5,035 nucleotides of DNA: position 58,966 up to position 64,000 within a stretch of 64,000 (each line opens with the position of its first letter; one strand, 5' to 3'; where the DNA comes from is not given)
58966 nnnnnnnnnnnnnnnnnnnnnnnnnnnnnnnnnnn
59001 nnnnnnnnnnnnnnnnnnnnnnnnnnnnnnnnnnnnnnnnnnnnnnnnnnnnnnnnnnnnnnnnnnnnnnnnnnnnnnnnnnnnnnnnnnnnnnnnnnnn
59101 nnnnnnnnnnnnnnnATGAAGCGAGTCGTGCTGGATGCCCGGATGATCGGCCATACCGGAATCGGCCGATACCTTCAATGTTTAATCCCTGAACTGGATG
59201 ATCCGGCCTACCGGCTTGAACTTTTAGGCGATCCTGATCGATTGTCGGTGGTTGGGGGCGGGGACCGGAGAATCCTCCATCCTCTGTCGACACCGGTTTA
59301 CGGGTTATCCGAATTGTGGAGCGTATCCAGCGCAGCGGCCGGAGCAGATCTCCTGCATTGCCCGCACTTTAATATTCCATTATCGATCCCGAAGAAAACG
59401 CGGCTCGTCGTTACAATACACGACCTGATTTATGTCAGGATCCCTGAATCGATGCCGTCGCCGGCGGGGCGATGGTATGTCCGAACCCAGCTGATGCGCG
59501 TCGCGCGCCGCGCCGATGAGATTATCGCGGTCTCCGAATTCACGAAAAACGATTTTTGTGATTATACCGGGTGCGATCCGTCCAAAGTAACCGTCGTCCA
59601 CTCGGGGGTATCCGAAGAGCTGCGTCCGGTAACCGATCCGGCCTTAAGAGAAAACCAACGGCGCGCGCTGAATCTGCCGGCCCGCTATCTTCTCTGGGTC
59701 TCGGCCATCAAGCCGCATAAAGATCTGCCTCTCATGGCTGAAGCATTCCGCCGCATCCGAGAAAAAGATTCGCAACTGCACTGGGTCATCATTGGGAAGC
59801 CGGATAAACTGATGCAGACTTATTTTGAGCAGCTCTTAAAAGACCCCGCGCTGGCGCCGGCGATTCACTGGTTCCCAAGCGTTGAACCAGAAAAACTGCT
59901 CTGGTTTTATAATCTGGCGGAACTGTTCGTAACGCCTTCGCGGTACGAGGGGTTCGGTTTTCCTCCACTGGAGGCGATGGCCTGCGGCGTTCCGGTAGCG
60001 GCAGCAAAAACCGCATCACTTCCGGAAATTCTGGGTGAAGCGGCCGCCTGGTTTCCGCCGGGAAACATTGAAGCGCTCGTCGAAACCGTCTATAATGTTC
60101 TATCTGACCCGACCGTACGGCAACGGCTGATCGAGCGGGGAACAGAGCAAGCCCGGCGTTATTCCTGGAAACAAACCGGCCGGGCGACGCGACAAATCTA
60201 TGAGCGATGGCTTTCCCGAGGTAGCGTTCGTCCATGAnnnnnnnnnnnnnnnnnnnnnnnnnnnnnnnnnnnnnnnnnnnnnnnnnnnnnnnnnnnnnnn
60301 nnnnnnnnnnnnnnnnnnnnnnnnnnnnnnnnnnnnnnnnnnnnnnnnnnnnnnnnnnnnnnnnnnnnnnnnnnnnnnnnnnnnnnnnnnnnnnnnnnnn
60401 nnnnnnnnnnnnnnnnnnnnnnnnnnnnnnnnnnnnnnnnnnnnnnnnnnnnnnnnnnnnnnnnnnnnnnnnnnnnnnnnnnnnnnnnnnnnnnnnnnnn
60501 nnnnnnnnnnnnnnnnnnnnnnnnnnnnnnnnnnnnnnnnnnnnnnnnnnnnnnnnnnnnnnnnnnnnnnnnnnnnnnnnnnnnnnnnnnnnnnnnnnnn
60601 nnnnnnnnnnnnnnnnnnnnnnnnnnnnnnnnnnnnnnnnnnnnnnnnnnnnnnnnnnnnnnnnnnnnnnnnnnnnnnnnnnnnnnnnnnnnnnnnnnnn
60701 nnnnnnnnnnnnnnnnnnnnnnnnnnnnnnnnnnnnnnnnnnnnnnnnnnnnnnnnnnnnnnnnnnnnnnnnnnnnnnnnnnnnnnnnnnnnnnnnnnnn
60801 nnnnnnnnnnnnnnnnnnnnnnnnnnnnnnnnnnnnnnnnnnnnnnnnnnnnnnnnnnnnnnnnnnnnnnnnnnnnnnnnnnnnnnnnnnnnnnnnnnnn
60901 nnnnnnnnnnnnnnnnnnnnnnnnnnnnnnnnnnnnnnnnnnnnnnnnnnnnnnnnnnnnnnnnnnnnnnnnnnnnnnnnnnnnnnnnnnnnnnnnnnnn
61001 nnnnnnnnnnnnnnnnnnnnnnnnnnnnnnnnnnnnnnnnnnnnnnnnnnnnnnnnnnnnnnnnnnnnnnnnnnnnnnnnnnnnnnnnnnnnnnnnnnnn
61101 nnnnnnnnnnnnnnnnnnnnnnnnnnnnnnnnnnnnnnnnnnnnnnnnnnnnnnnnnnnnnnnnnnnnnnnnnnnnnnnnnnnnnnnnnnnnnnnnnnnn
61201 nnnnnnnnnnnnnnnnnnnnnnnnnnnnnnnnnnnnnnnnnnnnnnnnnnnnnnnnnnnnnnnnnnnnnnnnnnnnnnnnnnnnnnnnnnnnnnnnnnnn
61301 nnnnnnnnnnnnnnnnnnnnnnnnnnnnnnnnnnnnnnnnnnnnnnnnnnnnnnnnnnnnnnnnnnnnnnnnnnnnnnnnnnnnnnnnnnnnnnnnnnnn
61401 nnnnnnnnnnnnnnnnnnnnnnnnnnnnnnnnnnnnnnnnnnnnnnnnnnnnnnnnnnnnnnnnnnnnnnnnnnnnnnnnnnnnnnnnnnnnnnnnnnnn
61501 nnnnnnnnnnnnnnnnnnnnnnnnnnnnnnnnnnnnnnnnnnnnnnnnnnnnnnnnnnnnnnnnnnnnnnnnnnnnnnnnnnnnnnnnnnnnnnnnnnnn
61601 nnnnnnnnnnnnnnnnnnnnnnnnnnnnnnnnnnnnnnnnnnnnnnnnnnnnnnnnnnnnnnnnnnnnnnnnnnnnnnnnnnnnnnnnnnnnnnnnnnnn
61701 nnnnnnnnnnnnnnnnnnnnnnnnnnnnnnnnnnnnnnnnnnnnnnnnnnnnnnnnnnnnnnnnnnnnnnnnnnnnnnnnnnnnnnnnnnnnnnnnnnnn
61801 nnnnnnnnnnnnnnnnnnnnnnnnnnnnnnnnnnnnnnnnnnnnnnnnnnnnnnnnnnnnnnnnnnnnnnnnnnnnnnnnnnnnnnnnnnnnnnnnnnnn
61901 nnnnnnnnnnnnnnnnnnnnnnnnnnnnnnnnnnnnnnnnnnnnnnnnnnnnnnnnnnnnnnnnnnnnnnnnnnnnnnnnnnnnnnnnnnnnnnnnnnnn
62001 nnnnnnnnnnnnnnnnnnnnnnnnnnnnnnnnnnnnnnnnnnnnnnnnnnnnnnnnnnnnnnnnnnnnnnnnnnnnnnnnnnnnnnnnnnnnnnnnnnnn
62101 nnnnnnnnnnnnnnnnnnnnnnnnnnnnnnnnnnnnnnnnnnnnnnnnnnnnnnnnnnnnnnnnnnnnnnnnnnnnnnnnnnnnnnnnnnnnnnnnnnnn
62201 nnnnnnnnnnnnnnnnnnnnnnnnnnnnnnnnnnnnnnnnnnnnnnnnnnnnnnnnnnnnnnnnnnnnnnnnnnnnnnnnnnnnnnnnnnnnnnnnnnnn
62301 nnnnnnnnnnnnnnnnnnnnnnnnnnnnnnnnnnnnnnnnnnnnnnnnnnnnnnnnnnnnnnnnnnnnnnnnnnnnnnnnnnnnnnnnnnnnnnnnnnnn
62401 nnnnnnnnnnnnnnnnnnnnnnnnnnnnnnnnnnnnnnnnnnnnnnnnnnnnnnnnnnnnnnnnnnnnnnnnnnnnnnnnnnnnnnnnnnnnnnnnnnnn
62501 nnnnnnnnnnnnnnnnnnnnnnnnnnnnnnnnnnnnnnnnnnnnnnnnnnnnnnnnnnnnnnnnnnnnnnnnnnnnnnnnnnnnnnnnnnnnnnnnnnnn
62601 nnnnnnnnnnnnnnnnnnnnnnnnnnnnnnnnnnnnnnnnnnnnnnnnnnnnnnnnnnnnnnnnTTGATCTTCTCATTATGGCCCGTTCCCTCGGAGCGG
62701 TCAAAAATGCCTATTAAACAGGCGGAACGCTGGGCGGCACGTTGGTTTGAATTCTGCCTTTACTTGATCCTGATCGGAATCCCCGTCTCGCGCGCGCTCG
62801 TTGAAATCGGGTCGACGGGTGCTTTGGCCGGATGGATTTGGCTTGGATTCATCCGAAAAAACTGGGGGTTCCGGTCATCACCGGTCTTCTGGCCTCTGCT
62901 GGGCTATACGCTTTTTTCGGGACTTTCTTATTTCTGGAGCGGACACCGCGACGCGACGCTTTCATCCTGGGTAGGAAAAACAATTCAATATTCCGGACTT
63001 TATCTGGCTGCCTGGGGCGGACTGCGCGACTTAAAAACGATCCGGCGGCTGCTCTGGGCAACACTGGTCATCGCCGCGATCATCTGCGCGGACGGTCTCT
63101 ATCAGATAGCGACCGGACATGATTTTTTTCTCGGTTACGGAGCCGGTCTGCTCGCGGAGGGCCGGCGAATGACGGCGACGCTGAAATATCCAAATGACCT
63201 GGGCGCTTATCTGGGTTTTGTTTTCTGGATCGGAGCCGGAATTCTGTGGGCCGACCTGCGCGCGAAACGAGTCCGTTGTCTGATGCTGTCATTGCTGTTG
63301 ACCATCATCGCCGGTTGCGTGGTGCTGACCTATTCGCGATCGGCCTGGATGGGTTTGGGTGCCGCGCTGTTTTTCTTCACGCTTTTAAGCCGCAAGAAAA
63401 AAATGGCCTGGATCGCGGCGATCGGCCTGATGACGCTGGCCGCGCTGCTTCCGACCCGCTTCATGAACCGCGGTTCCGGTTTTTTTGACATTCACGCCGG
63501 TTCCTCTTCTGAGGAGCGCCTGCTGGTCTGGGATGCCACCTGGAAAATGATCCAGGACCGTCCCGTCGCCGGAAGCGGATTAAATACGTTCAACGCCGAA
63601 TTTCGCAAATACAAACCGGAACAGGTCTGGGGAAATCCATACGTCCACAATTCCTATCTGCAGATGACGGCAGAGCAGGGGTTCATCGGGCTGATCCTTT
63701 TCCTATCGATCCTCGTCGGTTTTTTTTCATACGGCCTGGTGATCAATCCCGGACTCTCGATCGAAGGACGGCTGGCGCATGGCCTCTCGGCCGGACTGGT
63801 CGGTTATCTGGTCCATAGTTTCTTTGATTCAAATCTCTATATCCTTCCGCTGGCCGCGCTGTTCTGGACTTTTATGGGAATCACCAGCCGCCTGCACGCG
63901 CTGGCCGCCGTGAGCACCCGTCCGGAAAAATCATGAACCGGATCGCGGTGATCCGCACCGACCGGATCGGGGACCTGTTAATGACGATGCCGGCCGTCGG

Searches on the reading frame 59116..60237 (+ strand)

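Call 10: search_protein_families(library=pfam, proteins=[window:59116-60237:+], max_evalue=0.001)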
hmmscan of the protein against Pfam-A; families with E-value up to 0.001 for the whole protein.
window:59116-60237:+ (373 aa): 6 families
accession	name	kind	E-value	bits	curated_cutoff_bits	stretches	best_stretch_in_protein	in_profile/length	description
PF00534.26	Glycos_transf_1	-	1.6e-31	109.6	26.4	1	181-344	5-171/172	Glycosyl transferases group 1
PF13692.12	Glyco_trans_1_4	-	3e-25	89.6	27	1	190-331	2-142/142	Glycosyl transferases group 1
PF13439.12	Glyco_transf_4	-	7.4e-16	59.1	28.5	1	19-168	7-169/170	Glycosyltransferase Family 4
PF13579.12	Glyco_trans_4_4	-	3.2e-11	44.2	29.7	1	14-164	1-158/158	Glycosyl transferase 4-like domain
PF20706.3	GT4-conflict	-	2.8e-10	40.2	26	1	128-322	142-333/385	Family 4 Glycosyltransferase in conflict systems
PF13524.12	Glyco_trans_1_2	-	1.2e-07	32.2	25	1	213-353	8-137/144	Glycosyl transferase-like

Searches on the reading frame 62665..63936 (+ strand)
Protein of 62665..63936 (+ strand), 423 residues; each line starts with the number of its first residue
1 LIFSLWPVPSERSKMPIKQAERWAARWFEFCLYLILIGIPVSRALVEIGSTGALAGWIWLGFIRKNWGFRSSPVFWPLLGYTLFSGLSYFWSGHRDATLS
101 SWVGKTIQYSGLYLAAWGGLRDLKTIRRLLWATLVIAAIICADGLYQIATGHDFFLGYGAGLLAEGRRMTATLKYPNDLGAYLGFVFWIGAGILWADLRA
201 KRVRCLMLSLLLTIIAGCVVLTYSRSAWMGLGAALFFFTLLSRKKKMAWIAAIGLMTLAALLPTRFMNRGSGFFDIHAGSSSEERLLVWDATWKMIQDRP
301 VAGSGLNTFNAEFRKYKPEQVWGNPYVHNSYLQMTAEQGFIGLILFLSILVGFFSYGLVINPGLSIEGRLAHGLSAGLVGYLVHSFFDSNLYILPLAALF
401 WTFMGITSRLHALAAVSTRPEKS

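Call 10: search_protein_families(library=pfam, proteins=[window:62665-63936:+], max_evalue=0.001)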
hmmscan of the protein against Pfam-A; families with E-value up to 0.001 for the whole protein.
window:62665-63936:+ (423 aa): 1 family
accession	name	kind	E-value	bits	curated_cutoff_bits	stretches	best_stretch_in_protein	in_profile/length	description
PF04932.20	Wzy_C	-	2.3e-25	89.6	31.7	1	211-347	2-149/149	O-Antigen ligase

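Call 58: search_protein_families(library=ncbifam, proteins=[window:62665-63936:+], max_evalue=0.00001)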
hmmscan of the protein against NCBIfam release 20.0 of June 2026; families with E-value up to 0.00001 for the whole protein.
window:62665-63936:+ (423 aa): 2 families
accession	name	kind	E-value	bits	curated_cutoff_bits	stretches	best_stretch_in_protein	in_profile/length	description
TIGR03097.1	PEP_O_lig_1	hypoth_equivalog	3.4e-21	75.6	188.1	1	81-386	81-383/408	putative O-glycosylation ligase, exosortase A system-associated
TIGR00947.1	2A73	equivalog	1.5e-20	73.6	366.4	1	27-406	21-418/425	IctB family putative bicarbonate transporter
